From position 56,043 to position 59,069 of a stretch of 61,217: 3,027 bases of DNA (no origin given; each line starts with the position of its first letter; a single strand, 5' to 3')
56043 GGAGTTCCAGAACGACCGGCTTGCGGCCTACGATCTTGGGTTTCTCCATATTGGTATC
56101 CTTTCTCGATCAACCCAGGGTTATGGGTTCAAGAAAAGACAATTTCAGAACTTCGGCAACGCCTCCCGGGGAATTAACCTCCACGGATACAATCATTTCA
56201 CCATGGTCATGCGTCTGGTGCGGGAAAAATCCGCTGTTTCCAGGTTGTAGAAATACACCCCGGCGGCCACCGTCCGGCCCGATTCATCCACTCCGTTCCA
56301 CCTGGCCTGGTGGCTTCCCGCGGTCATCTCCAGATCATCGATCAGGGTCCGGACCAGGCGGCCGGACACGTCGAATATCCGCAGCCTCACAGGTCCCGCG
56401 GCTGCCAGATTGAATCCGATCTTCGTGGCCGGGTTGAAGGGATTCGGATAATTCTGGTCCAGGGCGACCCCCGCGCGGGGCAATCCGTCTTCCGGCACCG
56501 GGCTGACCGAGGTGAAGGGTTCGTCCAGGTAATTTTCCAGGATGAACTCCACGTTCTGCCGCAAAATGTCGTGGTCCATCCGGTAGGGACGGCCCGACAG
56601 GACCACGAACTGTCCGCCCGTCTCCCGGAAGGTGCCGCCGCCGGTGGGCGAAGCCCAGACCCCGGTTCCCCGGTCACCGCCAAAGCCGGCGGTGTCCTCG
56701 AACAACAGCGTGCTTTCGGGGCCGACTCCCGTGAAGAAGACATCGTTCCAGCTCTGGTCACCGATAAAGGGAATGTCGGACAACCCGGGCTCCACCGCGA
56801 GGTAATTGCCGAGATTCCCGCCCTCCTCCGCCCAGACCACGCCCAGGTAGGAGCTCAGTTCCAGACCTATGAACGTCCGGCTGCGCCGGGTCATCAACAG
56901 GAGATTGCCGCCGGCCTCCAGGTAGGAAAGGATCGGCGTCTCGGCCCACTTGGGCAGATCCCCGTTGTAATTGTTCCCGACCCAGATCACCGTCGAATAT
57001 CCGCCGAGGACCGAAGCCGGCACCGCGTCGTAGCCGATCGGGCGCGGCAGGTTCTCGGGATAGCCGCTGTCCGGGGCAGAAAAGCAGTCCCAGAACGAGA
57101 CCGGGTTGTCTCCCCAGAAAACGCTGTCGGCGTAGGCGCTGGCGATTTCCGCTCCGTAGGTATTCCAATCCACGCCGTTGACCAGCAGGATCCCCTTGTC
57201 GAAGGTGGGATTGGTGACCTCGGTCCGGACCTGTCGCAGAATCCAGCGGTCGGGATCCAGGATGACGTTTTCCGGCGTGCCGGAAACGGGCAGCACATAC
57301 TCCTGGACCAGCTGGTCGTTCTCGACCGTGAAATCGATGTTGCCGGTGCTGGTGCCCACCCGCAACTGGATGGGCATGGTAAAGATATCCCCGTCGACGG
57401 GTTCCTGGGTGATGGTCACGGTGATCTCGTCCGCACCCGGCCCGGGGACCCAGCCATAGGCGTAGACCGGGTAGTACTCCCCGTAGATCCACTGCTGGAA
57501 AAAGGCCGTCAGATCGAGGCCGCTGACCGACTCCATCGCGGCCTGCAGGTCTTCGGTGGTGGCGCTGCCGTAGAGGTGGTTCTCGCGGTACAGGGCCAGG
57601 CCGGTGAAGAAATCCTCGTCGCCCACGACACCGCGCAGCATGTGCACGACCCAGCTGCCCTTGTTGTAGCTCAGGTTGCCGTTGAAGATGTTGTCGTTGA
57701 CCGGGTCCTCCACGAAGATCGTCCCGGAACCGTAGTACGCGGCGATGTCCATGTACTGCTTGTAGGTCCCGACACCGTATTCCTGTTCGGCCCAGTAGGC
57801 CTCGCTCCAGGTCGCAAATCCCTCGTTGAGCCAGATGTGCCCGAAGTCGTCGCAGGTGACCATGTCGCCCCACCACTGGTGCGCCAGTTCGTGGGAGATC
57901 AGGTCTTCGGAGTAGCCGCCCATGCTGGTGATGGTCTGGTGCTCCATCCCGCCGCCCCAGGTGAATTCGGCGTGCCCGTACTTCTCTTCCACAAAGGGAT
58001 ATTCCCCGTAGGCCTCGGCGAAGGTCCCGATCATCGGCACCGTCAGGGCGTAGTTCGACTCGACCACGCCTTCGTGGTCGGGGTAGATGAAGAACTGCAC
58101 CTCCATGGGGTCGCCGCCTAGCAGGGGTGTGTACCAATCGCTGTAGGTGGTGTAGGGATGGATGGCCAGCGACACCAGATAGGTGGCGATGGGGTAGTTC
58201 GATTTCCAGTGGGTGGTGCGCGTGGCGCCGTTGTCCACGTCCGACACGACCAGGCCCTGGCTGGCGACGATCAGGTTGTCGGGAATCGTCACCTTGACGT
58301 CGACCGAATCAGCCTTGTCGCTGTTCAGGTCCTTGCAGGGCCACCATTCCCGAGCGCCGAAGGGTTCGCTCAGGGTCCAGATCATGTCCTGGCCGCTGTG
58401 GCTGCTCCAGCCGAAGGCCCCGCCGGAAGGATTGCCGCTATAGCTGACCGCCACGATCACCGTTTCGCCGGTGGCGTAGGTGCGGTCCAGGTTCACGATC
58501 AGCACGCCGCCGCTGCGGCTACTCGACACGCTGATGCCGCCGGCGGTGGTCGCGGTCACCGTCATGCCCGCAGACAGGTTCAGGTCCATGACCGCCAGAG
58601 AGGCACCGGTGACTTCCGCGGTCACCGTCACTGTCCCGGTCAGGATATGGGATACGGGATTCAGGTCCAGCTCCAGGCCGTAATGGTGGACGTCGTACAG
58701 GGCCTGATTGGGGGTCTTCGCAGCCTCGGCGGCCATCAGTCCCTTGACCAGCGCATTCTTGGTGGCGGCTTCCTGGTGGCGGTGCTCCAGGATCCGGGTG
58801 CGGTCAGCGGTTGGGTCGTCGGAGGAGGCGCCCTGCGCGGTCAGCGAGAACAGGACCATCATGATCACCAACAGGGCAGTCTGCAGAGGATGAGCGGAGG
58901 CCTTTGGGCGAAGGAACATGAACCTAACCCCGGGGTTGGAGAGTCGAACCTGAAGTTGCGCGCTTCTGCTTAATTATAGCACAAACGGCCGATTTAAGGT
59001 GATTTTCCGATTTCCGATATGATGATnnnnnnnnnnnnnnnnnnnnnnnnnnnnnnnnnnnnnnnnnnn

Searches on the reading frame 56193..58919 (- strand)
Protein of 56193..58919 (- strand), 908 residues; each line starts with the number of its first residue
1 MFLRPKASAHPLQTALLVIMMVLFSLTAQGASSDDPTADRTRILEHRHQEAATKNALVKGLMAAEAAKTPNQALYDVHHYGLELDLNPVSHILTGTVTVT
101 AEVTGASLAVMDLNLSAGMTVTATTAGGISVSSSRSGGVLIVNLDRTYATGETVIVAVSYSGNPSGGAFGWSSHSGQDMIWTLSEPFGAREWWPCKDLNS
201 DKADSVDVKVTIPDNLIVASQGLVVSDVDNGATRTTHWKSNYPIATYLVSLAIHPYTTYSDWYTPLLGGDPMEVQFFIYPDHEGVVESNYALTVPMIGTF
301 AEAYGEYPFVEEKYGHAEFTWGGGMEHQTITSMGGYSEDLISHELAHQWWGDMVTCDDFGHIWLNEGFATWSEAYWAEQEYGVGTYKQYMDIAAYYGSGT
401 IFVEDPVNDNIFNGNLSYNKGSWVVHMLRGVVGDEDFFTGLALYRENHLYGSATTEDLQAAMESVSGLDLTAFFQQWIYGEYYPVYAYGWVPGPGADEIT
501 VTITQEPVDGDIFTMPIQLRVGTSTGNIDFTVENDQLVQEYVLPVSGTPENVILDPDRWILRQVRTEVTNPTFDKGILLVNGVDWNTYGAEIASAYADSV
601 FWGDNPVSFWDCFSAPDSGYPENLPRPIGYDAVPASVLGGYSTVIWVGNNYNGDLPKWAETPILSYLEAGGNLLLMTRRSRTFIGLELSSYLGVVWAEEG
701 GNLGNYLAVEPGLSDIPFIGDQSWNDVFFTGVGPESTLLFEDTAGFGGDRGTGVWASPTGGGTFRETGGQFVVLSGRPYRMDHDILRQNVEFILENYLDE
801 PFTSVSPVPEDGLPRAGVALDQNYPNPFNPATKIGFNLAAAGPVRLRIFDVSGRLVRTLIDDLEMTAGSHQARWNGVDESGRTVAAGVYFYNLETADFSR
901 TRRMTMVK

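Call 40: search_protein_families(library=pfam, proteins=[window:56193-58919:-], max_evalue=0.01)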
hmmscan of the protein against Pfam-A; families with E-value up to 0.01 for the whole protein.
window:56193-58919:- (908 aa): 4 families
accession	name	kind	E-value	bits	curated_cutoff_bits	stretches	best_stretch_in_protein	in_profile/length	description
PF01433.26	Peptidase_M1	-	5.4e-30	105.1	27.7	1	338-477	68-218/218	Peptidase family M1 domain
PF17900.6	Peptidase_M1_N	-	3.9e-12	47.1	25.8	1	78-248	3-186/186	Peptidase M1 N-terminal domain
PF13860.13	FlgD_ig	-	1.2e-07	32.1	27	1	834-894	12-74/79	FlgD Ig-like domain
PF18962.6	Por_Secre_tail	-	0.00035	21.2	27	1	824-901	2-70/75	Secretion system C-terminal sorting domain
